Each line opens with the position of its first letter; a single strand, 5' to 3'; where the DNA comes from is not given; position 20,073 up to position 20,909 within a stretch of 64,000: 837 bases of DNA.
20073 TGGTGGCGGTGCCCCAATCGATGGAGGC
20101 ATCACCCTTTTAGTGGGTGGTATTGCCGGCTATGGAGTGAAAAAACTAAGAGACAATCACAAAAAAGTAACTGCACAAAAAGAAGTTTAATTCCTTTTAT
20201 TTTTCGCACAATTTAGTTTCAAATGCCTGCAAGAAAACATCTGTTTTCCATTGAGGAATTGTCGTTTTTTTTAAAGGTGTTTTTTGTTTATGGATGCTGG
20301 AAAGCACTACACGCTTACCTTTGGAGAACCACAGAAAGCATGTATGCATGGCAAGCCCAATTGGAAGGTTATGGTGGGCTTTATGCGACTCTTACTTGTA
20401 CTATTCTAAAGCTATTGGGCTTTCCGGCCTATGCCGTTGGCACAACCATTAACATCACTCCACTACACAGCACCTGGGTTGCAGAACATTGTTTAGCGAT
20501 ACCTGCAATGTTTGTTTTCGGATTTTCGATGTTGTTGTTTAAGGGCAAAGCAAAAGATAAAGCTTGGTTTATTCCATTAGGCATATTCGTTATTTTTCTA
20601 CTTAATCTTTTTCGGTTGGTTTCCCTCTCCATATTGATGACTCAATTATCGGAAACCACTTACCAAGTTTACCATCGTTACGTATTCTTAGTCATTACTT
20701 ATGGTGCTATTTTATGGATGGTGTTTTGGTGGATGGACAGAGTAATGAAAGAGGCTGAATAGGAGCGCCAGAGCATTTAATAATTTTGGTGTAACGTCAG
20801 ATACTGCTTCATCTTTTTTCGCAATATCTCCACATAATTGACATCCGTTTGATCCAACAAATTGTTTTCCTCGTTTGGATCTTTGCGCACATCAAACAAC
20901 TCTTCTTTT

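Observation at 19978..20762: Short exosortase-family gene paired with a 70-aa ORF that is almost nothing but a signal peptide and a PEP-CTERM-like tail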

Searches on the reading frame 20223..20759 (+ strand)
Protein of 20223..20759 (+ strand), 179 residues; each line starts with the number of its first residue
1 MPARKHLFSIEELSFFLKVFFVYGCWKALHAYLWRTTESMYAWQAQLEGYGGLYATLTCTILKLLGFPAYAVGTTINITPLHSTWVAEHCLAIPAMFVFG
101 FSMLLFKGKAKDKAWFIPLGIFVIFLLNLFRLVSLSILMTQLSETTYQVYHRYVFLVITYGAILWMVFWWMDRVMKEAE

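Call 3: search_protein_families(library=ncbifam, proteins=[window:20223-20759:+], max_evalue=10)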
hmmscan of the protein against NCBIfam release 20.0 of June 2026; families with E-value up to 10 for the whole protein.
seq(179 aa): 12 families
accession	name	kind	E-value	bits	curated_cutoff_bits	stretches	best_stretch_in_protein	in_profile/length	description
NF046081.1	exosort_XrtX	exception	7.7e-20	71.5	170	1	14-177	6-165/168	exosortase X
TIGR04178.1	exo_archaeo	signature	4.1e-14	52.6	23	1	86-172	3-96/97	exosortase/archaeosortase family protein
NF046083.1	exosort_XrtY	exception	2.4e-13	50.3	160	1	55-171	54-168/168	exosortase Y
TIGR04128.1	exoso_Fjoh_1448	exception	9.9e-11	42.1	90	1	81-172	80-170/174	exosortase family protein XrtF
TIGR04144.1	archaeo_VPXXXP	exception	1.6e-05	24.9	150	1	42-176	21-155/156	archaeosortase B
TIGR04300.1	exosort_XrtM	exception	0.00048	20.6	125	1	86-170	57-141/150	exosortase family protein XrtM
TIGR04124.1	archaeo_artE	exception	0.00084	19.4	95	1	55-171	35-148/153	archaeosortase family protein ArtE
TIGR04177.1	exosort_XrtH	exception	0.0011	19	86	1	44-171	25-152/158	exosortase H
TIGR04125.1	exosort_PGF_TRM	exception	0.0011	18.4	75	1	58-176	113-230/271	archaeosortase A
TIGR04293.1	archaeo_artF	exception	0.011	15.7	150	1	60-167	45-152/166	archaeosortase family protein ArtF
TIGR03762.1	archaeo_artC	exception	0.014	15.2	100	1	58-172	152-272/274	archaeosortase C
TIGR01333.1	cyt_b559_beta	equivalog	0.033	13.7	61.15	1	85-100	18-33/43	cytochrome b559 subunit beta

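Call 4: search_protein_families(library=pfam, proteins=[window:20223-20759:+], max_evalue=10)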
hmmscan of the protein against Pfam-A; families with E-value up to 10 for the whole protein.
seq(179 aa): 2 families
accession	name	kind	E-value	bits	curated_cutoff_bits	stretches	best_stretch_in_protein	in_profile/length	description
PF09721.15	Exosortase_EpsH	-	2.5e-09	37.4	25.7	1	53-170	130-253/254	Transmembrane exosortase (Exosortase_EpsH)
PF09843.14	DUF2070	-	2.1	7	30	1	77-177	96-181/561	Predicted membrane protein (DUF2070)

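Call 8: find_homologous_proteins(query=window:20223-20759:+, max_evalue=0.001)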
Query seq(179 aa) (179 aa): 24 proteins with E <= 0.001 among 70 candidates.
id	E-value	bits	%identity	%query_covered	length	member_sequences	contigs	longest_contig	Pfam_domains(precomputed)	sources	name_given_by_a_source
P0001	5.9e-101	354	88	100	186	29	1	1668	PF09721.16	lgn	-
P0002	2.6e-93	329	82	99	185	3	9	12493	PF09721.16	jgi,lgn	jgi:exosortase/archaeosortase family protein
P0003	1.1e-80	288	74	96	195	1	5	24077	PF09721.16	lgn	-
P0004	6.1e-80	285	74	96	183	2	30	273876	PF09721.16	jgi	jgi:exosortase/archaeosortase family protein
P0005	6.3e-78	279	71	100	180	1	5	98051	PF09721.16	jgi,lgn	jgi:exosortase/archaeosortase family protein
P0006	1.8e-76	274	75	100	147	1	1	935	-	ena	-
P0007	4.5e-72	260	66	100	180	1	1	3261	PF09721.16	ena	-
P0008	9.4e-71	255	95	68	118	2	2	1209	-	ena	-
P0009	2.1e-69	251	65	100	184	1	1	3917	PF09721.16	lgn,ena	-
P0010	1.6e-68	248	64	100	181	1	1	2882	PF09721.16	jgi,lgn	jgi:exosortase/archaeosortase family protein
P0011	6.2e-59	217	58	98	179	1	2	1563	PF09721.16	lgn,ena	-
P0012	8.4e-59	216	59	93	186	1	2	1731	PF09721.16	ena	-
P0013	2.5e-57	212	52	100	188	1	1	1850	PF09721.16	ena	-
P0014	8.7e-55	203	57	96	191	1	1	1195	PF09721.16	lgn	-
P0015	6.6e-51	191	55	90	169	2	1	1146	PF09721.16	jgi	jgi:exosortase/archaeosortase family protein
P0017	5.7e-50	188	51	100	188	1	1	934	PF09721.16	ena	-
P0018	2.8e-31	127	41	91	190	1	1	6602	PF09721.16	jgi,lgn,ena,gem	-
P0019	9.8e-31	125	40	89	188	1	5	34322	PF09721.16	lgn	-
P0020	2.0e-30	124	40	89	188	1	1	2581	PF09721.16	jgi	jgi:exosortase/archaeosortase family protein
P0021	1.8e-29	121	40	90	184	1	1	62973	PF09721.16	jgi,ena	jgi:exosortase/archaeosortase family protein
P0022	2.2e-26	111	40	92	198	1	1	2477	PF09721.16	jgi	jgi:exosortase/archaeosortase family protein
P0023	1.3e-25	108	37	89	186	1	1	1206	PF09721.16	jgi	jgi:exosortase/archaeosortase family protein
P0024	1.5e-22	98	34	94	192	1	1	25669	PF09721.16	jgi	jgi:exosortase/archaeosortase family protein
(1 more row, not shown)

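Call 10: search_protein_families(library=ncbifam, alignment_id=A1, max_evalue=0.001)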
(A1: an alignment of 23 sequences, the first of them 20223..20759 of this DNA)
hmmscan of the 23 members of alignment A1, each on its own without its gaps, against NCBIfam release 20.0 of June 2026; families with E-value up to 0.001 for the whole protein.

A. member 1, window:20223-20759:+ (179 aa): 7 families
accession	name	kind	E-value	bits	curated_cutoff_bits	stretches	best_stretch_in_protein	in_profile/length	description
NF046081.1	exosort_XrtX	exception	7.7e-20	71.5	170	1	14-177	6-165/168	exosortase X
TIGR04178.1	exo_archaeo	signature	4.1e-14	52.6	23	1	86-172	3-96/97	exosortase/archaeosortase family protein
NF046083.1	exosort_XrtY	exception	2.4e-13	50.3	160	1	55-171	54-168/168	exosortase Y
TIGR04128.1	exoso_Fjoh_1448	exception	9.9e-11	42.1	90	1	81-172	80-170/174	exosortase family protein XrtF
TIGR04144.1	archaeo_VPXXXP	exception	1.6e-05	24.9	150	1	42-176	21-155/156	archaeosortase B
TIGR04300.1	exosort_XrtM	exception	0.00048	20.6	125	1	86-170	57-141/150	exosortase family protein XrtM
TIGR04124.1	archaeo_artE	exception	0.00084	19.4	95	0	55-171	35-148/153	archaeosortase family protein ArtE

B. families by the number of members that match (of 23 scanned): 19 families
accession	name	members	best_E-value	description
NF046081.1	exosort_XrtX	23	1.2e-28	exosortase X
TIGR04128.1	exoso_Fjoh_1448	23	7.7e-17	exosortase family protein XrtF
TIGR04178.1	exo_archaeo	23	2.6e-16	exosortase/archaeosortase family protein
NF046083.1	exosort_XrtY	23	5.3e-15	exosortase Y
TIGR04144.1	archaeo_VPXXXP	22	5.8e-13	archaeosortase B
TIGR04177.1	exosort_XrtH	17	2.3e-12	exosortase H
TIGR04300.1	exosort_XrtM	16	7.2e-08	exosortase family protein XrtM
TIGR04124.1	archaeo_artE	13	5.6e-08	archaeosortase family protein ArtE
NF033464.1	cyanoexo_CrtC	6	9e-07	cyanoexosortase C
TIGR04293.1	archaeo_artF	4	6.2e-08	archaeosortase family protein ArtF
TIGR04125.1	exosort_PGF_TRM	4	1.3e-05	archaeosortase A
TIGR03110.1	exosort_Gpos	4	7.4e-05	exosortase family protein XrtG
TIGR02602.1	8TM_EpsH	3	5.4e-06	exosortase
NF033505.2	paceosortase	3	8.8e-06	pacearchaeosortase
TIGR04152.1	exosort_VPLPA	2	9.2e-05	VPLPA-CTERM-specific exosortase XrtD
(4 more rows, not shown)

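Call 11: find_encoding_contigs(protein=P0004, flank=6000, max_places=3)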
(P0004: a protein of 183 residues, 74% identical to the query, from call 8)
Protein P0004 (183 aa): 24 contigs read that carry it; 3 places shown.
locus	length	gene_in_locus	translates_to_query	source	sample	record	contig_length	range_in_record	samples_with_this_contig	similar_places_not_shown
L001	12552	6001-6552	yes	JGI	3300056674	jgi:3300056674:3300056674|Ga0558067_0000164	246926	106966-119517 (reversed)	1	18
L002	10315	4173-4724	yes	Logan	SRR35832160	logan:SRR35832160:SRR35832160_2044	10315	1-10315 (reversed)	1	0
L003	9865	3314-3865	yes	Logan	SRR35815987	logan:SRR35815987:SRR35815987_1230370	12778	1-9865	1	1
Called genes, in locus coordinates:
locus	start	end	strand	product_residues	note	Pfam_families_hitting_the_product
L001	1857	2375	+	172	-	-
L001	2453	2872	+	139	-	-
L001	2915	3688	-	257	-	PF00903:Glyoxalase (weak)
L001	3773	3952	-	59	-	-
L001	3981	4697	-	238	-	-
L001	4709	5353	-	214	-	-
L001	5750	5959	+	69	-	PF28310:PID_CTERM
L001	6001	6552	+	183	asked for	PF09721:Exosortase_EpsH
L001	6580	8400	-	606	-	PF00884:Sulfatase, PF02995:DUF229 (faint)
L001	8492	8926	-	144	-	-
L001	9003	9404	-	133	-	-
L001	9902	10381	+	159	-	PF13279:4HBT_2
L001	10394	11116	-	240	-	-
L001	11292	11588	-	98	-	-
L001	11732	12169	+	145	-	PF20136:DUF6526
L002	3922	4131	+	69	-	PF28310:PID_CTERM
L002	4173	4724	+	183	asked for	PF09721:Exosortase_EpsH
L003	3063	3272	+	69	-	PF28310:PID_CTERM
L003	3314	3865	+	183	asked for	PF09721:Exosortase_EpsH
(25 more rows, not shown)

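Call 12: find_encoding_contigs(protein=P0021, flank=6000, max_places=2)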
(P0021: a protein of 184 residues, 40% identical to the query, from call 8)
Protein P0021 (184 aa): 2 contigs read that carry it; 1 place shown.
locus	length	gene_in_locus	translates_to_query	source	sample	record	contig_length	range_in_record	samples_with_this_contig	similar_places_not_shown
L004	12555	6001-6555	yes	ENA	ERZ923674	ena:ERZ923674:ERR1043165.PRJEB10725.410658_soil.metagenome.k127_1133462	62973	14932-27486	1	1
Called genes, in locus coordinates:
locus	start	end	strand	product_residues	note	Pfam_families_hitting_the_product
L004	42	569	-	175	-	-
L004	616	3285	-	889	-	PF02838:Glyco_hydro_20b, PF00728:Glyco_hydro_20, PF00754:F5_F8_type_C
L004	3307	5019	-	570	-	PF18158:AidB_N, PF02770:Acyl-CoA_dh_M, PF00441:Acyl-CoA_dh_1, PF08028:Acyl-CoA_dh_2 (weak)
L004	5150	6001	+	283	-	-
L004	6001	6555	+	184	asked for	PF09721:Exosortase_EpsH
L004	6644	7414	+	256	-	PF00106:adh_short, PF08659:KR, PF13561:adh_short_C2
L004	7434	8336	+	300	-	PF00781:DAGK_cat, PF19279:YegS_C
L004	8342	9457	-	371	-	PF00072:Response_reg, PF00512:HisKA, PF13581:HATPase_c_2 (weak), PF02518:HATPase_c, PF14501:HATPase_c_5 (weak)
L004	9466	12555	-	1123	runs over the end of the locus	PF05227:CHASE3, PF01590:GAF (weak), PF13185:GAF_2, PF00512:HisKA, PF02518:HATPase_c, PF00072:Response_reg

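Call 13: find_encoding_contigs(protein=P0019, flank=6000, max_places=2)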
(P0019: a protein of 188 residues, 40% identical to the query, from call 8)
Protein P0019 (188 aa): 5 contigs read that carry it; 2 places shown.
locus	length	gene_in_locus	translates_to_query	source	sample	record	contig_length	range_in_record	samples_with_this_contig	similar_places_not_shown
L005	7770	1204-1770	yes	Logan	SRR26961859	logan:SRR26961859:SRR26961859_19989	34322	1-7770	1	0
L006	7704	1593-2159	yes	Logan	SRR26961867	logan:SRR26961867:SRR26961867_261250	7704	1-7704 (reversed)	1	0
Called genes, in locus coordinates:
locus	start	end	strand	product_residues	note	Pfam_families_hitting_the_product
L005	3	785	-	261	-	?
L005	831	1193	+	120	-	-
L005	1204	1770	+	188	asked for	PF09721:Exosortase_EpsH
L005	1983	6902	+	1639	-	PF05735:TSP_C (faint), PF18911:PKD_4, PF13573:SprB, PF23585:DUF7137 (faint), PF13573:SprB, PF13585:CHU_C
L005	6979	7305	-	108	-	-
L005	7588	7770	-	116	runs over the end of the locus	-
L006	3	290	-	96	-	?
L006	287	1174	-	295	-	PF01040:UbiA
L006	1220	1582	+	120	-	-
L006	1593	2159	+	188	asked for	PF09721:Exosortase_EpsH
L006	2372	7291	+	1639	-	PF05735:TSP_C (faint), PF18911:PKD_4, PF13573:SprB, PF23585:DUF7137 (faint), PF13573:SprB, PF13585:CHU_C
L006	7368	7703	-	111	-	?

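Call 14: find_encoding_contigs(protein=P0024, flank=6000, max_places=2)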
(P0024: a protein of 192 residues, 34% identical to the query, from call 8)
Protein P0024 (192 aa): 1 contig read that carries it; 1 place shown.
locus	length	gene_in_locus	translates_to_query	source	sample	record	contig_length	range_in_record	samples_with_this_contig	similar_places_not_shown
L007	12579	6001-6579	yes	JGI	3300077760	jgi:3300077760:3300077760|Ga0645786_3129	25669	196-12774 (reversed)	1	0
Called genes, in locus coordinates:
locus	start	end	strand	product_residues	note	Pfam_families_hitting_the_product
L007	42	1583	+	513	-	PF18962:Por_Secre_tail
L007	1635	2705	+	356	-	PF18962:Por_Secre_tail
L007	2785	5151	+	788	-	PF02837:Glyco_hydro_2_N, PF13364:BetaGal_ABD2 (faint), PF22666:Glyco_hydro_2_N2 (weak), PF00703:Glyco_hydro_2, PF02836:Glyco_hydro_2_C, PF16355:DUF4982, PF18565:Glyco_hydro2_C5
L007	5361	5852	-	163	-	PF02870:Methyltransf_1N, PF01035:DNA_binding_1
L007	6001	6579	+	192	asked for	PF09721:Exosortase_EpsH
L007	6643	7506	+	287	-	-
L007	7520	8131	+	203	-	PF01370:Epimerase, PF05368:NmrA, PF13460:NAD_binding_10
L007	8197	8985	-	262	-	PF01381:HTH_3, PF12844:HTH_19, PF13443:HTH_26 (faint), PF13560:HTH_31 (weak), PF00717:Peptidase_S24 (weak)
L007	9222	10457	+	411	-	PF00817:IMS, PF11799:IMS_C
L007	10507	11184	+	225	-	-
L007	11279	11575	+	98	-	-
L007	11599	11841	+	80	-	PF06902:Fer4_19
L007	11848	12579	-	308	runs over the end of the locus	?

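Call 19: find_related_loci(query=A1, collection=genome_contigs, flank=6000)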
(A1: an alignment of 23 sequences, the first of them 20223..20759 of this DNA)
Query A1 (179 aa) in genome_contigs; peptide patterns used: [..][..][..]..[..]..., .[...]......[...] (x = any residue, [..] = any of these).
335 stretches matched a pattern; 313 encode a relative of the query (tblastn E <= 1e-3); the best 80 are kept; 80 distinct loci.
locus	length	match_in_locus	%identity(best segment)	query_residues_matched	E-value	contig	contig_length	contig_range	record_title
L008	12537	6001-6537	92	1-179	5e-109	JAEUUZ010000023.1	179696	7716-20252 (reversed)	MAG: Chitinophagales bacterium isolate new MAG-368 k141_194196, whole genome shotgun sequence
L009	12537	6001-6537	91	1-179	1e-107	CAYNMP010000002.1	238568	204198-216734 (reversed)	MAG TPA_asm: uncultured Chitinophagaceae bacterium isolate SRP199154_co2_124 genome assembly, contig: NODE_13_length_238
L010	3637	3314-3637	65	9-116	1e-40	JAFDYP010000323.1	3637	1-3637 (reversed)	MAG: Bacteroidetes bacterium isolate SZAS-58 CK_MAG-92__323__length-3637, whole genome shotgun sequence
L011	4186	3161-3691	36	5-179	1e-30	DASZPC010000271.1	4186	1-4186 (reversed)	MAG TPA_asm: Chitinophagales bacterium isolate SMAG_U5961 k141_140296, whole genome shotgun sequence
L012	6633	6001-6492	35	13-174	2e-30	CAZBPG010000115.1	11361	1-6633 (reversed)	MAG TPA_asm: uncultured Chitinophaga sp. isolate binchicken_co16_317 genome assembly, contig: NODE_9589_length_11361_cov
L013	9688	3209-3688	37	15-172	4e-27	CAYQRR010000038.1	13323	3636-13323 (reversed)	MAG TPA_asm: uncultured Chitinophaga sp. isolate SRP189682_co1_178 genome assembly, contig: NODE_10117_length_13323_cov_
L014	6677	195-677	35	15-173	6e-26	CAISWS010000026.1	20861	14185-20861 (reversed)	MAG: uncultured Bacteroidetes bacterium isolate AM3_bin-0905 genome assembly, contig: bin-0905:026/527, whole genome sho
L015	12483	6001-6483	36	15-173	9e-26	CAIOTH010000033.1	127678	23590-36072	MAG: uncultured Bacteroidetes bacterium isolate Umea3_bin-1751 genome assembly, contig: bin-1751:033/174, whole genome s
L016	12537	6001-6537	32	5-179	2e-25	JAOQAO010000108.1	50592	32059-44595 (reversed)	MAG: Bacteroidetes bacterium isolate RYN_284 scaffold_458062, whole genome shotgun sequence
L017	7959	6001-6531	32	1-173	3e-25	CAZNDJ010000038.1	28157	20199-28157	MAG TPA_asm: uncultured Chitinophagaceae bacterium isolate SRP262948_co1_209 genome assembly, contig: NODE_1547_length_2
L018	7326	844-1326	35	15-173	3e-25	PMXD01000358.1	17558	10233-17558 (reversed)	MAG: Bacteroidetes bacterium isolate bog_950 73.20110700_S3M.57_contig_33071, whole genome shotgun sequence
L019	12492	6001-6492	32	11-174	3e-25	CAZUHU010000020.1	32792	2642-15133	MAG TPA_asm: uncultured Chitinophaga sp. isolate SRP189682_co1_467 genome assembly, contig: NODE_1903_length_32792_cov_8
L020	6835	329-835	31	11-179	8e-25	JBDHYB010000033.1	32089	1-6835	MAG: Chitinophagales bacterium isolate AS-MICRO-OLR.239 NODE_4148_length_32089_cov_6.370120, whole genome shotgun sequen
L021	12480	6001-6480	37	15-172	2e-24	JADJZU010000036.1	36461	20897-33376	MAG: Bacteroidetes bacterium isolate Lyne_18-Q3-R50-59_MAXAC.253 tig00061938-10-364570, whole genome shotgun sequence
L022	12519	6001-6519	32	11-179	3e-24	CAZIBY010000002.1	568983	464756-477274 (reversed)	MAG TPA_asm: uncultured Chitinophagaceae bacterium isolate binchicken_co284_129 genome assembly, contig: NODE_8_length_5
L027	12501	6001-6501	30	11-173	1e-19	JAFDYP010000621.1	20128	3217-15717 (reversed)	MAG: Bacteroidetes bacterium isolate SZAS-58 CK_MAG-92__621__length-20128, whole genome shotgun sequence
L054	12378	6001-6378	31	57-177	2e-13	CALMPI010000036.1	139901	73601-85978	MAG TPA_asm: uncultured Flavobacteriales bacterium isolate SRR2107183_bin.102_CONCOCT_v1.1_MAG genome assembly, contig:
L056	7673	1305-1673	31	61-179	2e-13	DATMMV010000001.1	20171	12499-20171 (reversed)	MAG TPA_asm: Bacteroidia bacterium isolate SMAG_U12833 k141_4406839, whole genome shotgun sequence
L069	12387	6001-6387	30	56-178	5e-13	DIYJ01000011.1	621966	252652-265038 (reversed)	MAG TPA_asm: Flavobacteriales bacterium UBA6057 UBA6057_contig_157, whole genome shotgun sequence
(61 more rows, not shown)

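Call 40: search_protein_families(library=ncbifam, proteins=[L056:1678-2148:+, L013:3737-4600:+, L016:5097-5960:+, L015:2824-5676:+, L069:2554-5613:+, L054:2981-5401:-, L005:831-1190:+], max_evalue=0.001)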
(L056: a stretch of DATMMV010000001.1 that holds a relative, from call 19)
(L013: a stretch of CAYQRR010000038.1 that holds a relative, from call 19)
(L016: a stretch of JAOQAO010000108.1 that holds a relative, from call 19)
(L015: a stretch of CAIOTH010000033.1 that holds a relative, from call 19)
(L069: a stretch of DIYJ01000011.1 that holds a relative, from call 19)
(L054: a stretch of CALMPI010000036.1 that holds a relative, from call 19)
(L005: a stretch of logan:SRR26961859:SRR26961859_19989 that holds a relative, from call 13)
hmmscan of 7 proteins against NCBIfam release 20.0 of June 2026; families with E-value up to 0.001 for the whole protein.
L056:1678-2148:+ (157 aa): 1 family
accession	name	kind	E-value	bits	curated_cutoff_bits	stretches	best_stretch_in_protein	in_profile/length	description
NF046082.1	assoc_w_XrtX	equivalog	1.2e-14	54.3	75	1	1-151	1-147/147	XrtX-associated membrane protein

L013:3737-4600:+ (288 aa): 0 families

L016:5097-5960:+ (288 aa): 0 families

L015:2824-5676:+ (951 aa): 1 family
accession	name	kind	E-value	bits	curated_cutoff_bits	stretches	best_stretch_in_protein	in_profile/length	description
TIGR04183.1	Por_Secre_tail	domain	0.0008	19.3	23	0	884-946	10-70/72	T9SS type A sorting domain-containing protein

L069:2554-5613:+ (1020 aa): 2 families
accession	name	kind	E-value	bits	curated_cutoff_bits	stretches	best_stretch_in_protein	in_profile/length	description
TIGR04183.1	Por_Secre_tail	domain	1.7e-08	34.3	23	1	953-1020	9-72/72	T9SS type A sorting domain-containing protein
NF033708.1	T9SS_Cterm_ChiA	domain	8.4e-06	25.6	40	1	966-1017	3-53/55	T9SS sorting signal type C domain-containing protein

L054:2981-5401:- (806 aa): 12 families
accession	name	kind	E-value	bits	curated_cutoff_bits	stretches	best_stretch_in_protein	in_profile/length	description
NF008568.0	PRK11519.1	equivalog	2.9e-63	214.2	1068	2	419-777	347-715/720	tyrosine-protein kinase Wzc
NF007350.0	PRK09841.1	equivalog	1.6e-50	172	1248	3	552-777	501-722/726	tyrosine-protein kinase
TIGR01007.1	eps_fam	subfamily_domain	7e-46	156.3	108.05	1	565-770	1-204/204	polysaccharide biosynthesis tyrosine autokinase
TIGR03018.1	pepcterm_TyrKin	hypoth_equivalog_domain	3.4e-33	114.7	230.65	1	554-746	2-201/207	XrtA-associated tyrosine autokinase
TIGR01005.1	eps_transp_fam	subfamily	1.4e-29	102.9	411.7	1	555-779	518-742/754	exopolysaccharide transport protein family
TIGR03029.1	EpsG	equivalog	9.6e-23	80.7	313.8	1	545-752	65-271/274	chain length determinant protein tyrosine kinase EpsG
TIGR03007.1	pepcterm_ChnLen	equivalog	1.1e-17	63.5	278.85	2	410-544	323-462/498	XrtA system polysaccharide chain length determinant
TIGR01969.1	minD_arch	subfamily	7.7e-10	38.4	201.75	1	585-760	1-174/251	cell division ATPase MinD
TIGR01968.1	minD_bact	equivalog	1.6e-07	31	212.9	1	585-729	2-146/261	septum site-determining protein MinD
TIGR01006.1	polys_exp_MPA1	subfamily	1.4e-06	28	296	1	495-547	175-226/226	CspC family polysaccharide chain length determinant protein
NF041136.1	MrpORP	equivalog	1.9e-05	24.1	450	1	586-667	7-86/365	iron-sulfur cluster carrier protein MrpORP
NF041546.1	ParA_partition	equivalog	0.00016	21.3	180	0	597-622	12-37/203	ParA family partition ATPase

L005:831-1190:+ (120 aa): 0 families

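Call 41: search_protein_families(library=pfam, proteins=[L056:1678-2148:+, L013:3737-4600:+, L016:5097-5960:+, L015:2824-5676:+, L069:2554-5613:+, L054:2981-5401:-, L005:831-1190:+], max_evalue=0.001)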
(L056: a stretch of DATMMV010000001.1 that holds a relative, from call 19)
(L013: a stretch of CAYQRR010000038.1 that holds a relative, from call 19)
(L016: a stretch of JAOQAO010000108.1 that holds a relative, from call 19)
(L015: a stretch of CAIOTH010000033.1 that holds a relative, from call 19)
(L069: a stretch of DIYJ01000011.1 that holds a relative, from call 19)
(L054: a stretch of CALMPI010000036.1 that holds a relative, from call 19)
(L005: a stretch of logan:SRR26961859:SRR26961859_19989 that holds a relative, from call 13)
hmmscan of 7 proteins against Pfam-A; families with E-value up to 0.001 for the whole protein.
L056:1678-2148:+ (157 aa): 0 families

L013:3737-4600:+ (288 aa): 0 families

L016:5097-5960:+ (288 aa): 0 families

L015:2824-5676:+ (951 aa): 2 families
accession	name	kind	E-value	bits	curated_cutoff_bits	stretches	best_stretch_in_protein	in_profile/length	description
PF18911.6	PKD_4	-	3.8e-09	36.9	27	1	794-857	20-85/85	PKD domain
PF00801.26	PKD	-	1.6e-08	34.8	23.5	1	785-854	4-78/80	PKD domain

L069:2554-5613:+ (1020 aa): 1 family
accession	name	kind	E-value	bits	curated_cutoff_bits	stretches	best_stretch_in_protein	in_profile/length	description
PF18962.6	Por_Secre_tail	-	1e-08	35.8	27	1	961-1019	18-75/75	Secretion system C-terminal sorting domain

L054:2981-5401:- (806 aa): 5 families
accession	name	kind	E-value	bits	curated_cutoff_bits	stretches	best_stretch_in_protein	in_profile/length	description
PF13614.12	AAA_31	-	1.4e-12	48.4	27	1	585-727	2-150/177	AAA domain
PF13807.11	GNVR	-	2.7e-07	30.9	27.7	1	441-519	3-82/82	G-rich domain on putative tyrosine kinase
PF01656.29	CbiA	-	2.8e-07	31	25.4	1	590-753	4-110/125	CobQ/CobB/MinD/ParA nucleotide binding domain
PF10609.15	ParA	-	6e-07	29.6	27.1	1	585-726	4-143/246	NUBPL iron-transfer P-loop NTPase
PF02706.20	Wzz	-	1.3e-05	25.9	25.5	1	17-105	4-89/91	Chain length determinant protein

L005:831-1190:+ (120 aa): 0 families

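Call 44: find_encoding_contigs(protein=P0005, flank=5000, max_places=1)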
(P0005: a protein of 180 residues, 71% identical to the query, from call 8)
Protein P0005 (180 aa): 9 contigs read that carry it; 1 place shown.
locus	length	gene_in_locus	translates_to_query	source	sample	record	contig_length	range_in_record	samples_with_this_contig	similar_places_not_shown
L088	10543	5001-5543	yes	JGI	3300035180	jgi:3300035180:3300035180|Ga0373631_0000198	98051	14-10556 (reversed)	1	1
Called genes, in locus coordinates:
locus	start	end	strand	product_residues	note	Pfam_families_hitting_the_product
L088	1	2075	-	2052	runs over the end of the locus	PF18483:Lectin_L-type_dom, PF00801:PKD (weak), PF18911:PKD_4, PF13573:SprB, PF06832:BiPBP_C (faint), PF13573:SprB, PF13585:CHU_C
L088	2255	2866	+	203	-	PF18347:DUF5606, PF21186:DUF6852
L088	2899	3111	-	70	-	-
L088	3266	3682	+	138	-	-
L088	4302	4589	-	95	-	-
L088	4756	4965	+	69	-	PF28310:PID_CTERM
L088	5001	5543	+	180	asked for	PF09721:Exosortase_EpsH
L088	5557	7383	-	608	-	PF00884:Sulfatase, PF16347:SGSH_C (weak)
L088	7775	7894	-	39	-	-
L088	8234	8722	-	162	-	-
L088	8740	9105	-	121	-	-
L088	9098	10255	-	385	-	-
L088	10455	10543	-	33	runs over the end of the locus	?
